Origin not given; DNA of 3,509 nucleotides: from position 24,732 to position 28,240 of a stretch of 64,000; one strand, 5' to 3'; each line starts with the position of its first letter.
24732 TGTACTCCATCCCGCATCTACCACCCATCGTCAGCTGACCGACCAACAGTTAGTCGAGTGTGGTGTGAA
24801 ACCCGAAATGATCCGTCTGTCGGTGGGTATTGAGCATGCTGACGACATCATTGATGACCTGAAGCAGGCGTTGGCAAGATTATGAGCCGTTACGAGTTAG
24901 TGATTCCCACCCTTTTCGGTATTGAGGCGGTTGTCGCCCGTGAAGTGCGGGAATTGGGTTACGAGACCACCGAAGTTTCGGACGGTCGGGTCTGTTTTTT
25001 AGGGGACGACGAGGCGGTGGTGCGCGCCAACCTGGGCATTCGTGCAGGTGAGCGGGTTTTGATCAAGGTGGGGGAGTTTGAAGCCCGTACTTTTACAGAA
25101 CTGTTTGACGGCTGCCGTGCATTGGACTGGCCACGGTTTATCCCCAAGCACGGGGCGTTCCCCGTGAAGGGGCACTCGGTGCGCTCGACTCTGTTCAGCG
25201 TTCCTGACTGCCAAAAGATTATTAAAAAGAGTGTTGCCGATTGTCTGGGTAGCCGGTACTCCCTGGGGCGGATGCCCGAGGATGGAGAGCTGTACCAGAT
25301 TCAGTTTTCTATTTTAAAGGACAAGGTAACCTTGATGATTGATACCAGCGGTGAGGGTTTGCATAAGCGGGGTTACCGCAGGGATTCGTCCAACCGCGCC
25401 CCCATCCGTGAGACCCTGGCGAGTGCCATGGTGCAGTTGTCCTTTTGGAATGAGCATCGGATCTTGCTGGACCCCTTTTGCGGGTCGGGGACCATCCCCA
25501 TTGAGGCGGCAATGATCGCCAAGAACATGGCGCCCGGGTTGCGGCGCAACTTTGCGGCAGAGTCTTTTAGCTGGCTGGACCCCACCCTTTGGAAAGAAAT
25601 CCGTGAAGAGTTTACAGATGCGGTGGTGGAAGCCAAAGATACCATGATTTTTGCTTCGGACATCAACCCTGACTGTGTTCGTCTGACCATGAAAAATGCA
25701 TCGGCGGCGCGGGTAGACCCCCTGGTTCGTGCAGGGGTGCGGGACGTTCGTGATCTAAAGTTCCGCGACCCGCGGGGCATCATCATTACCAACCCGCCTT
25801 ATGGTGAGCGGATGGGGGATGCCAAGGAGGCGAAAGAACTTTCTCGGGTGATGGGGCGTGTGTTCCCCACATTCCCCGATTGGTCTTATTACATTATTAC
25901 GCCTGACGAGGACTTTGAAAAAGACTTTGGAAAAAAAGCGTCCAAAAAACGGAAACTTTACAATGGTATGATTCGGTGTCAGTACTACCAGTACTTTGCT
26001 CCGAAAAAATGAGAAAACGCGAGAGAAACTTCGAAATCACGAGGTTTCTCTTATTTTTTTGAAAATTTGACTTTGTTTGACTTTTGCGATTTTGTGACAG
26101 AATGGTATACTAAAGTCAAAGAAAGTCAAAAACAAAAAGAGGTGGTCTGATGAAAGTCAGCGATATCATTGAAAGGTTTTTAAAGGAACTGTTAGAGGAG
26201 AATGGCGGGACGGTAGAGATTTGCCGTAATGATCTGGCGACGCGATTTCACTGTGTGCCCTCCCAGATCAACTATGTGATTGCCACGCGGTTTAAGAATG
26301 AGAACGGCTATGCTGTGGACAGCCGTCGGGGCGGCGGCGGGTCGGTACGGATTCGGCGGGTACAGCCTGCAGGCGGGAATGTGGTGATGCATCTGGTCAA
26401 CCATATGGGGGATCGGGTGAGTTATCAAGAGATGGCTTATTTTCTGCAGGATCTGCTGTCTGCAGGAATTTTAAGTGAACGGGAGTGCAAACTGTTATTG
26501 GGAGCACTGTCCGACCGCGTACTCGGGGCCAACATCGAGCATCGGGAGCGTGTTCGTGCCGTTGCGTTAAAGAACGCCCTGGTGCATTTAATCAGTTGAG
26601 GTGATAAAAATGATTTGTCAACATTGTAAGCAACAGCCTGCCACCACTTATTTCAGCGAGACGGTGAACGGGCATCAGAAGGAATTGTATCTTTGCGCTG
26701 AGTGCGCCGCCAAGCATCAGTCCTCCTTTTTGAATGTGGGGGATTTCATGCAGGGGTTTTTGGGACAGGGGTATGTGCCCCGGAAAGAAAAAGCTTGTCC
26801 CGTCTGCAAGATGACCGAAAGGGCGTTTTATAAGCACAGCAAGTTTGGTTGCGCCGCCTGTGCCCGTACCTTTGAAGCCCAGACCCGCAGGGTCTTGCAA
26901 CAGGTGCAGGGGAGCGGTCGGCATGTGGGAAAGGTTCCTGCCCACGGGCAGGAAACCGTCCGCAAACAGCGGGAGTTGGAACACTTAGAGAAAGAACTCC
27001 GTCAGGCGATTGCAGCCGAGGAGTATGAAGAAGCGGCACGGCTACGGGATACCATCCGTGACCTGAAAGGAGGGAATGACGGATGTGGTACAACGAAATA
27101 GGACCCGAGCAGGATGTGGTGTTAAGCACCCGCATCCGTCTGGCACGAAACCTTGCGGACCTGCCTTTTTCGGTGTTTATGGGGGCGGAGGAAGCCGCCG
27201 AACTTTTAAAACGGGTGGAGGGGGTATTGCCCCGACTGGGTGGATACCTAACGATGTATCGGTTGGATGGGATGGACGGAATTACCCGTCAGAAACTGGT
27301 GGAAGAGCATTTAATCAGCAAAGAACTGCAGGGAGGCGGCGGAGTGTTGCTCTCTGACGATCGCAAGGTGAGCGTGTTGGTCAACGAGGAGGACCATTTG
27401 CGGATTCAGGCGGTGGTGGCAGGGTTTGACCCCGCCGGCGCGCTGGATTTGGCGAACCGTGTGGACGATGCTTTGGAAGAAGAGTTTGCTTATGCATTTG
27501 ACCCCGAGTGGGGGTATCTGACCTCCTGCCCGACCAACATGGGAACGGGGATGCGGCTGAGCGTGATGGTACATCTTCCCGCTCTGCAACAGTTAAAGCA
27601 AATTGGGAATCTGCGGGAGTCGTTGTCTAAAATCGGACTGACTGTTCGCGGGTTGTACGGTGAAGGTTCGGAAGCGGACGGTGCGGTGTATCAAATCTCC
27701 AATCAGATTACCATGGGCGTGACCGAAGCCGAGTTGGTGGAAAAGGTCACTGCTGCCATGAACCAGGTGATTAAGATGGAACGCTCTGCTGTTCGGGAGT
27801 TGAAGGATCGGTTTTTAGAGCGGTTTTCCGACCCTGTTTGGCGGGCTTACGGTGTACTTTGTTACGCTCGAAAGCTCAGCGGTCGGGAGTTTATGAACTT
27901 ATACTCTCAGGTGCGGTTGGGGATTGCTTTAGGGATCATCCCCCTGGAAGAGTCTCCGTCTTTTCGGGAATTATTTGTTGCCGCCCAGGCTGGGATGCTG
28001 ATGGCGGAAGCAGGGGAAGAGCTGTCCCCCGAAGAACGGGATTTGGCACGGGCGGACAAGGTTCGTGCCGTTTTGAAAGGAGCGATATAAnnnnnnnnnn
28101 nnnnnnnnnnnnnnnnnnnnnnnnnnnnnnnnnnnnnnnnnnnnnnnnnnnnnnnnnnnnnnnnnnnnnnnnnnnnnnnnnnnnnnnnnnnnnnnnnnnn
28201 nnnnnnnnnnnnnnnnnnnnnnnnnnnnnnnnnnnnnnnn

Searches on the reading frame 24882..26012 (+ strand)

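Call 61: search_protein_families(library=pfam, proteins=[window:24882-26012:+], max_evalue=0.00001)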
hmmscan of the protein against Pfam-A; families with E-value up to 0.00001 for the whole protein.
window:24882-26012:+ (376 aa): 3 families
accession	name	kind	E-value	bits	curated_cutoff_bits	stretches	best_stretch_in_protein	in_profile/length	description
PF01170.24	UPF0020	-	1.1e-47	162.8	22.3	1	163-369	1-196/197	RMKL-like, methyltransferase domain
PF22020.1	RlmL_1st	-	8.9e-19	67.7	27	1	5-60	1-55/55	RlmL ferredoxin-like domain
PF02926.22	THUMP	-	1.1e-12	48.6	20.6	1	68-154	1-84/84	THUMP domain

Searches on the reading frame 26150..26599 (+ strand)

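Call 62: search_protein_families(library=pfam, proteins=[window:26150-26599:+], max_evalue=0.00001)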
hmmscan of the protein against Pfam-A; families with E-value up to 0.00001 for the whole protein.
window:26150-26599:+ (149 aa): 2 families
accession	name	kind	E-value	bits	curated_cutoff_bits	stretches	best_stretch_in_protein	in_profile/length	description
PF05848.17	CtsR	-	8.5e-32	109.4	23.1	1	3-72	2-72/72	CtsR N-terminal HTH domain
PF17727.6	CtsR_C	-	5.3e-15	55.8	23.8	1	79-144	6-71/72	CtsR C-terminal dimerization domain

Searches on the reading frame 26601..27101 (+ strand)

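Call 62: search_protein_families(library=pfam, proteins=[window:26601-27101:+], max_evalue=0.00001)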
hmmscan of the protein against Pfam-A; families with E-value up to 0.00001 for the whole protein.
window:26601-27101:+ (166 aa): 1 family
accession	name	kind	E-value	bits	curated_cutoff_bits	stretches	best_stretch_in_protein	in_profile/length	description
PF02151.25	UVR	-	2.9e-09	36.8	21.5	1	124-156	2-34/36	UvrB/uvrC motif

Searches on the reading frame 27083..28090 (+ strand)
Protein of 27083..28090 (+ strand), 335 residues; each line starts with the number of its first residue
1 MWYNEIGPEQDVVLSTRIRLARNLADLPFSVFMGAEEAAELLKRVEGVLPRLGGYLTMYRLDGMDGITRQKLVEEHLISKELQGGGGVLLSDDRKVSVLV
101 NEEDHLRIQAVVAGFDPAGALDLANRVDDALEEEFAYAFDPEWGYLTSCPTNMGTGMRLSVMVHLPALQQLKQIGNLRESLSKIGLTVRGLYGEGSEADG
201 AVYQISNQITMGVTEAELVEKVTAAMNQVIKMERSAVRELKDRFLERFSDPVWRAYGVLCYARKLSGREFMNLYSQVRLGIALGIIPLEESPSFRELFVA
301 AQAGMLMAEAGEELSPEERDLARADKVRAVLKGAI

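Call 62: search_protein_families(library=pfam, proteins=[window:27083-28090:+], max_evalue=0.00001)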
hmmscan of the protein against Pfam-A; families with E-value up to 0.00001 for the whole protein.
window:27083-28090:+ (335 aa): 1 family
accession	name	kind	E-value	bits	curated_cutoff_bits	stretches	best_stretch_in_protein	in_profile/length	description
PF00217.24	ATP-gua_Ptrans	-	1.1e-66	224.6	22.4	1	55-235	18-202/203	ATP:guanido phosphotransferase, C-terminal catalytic domain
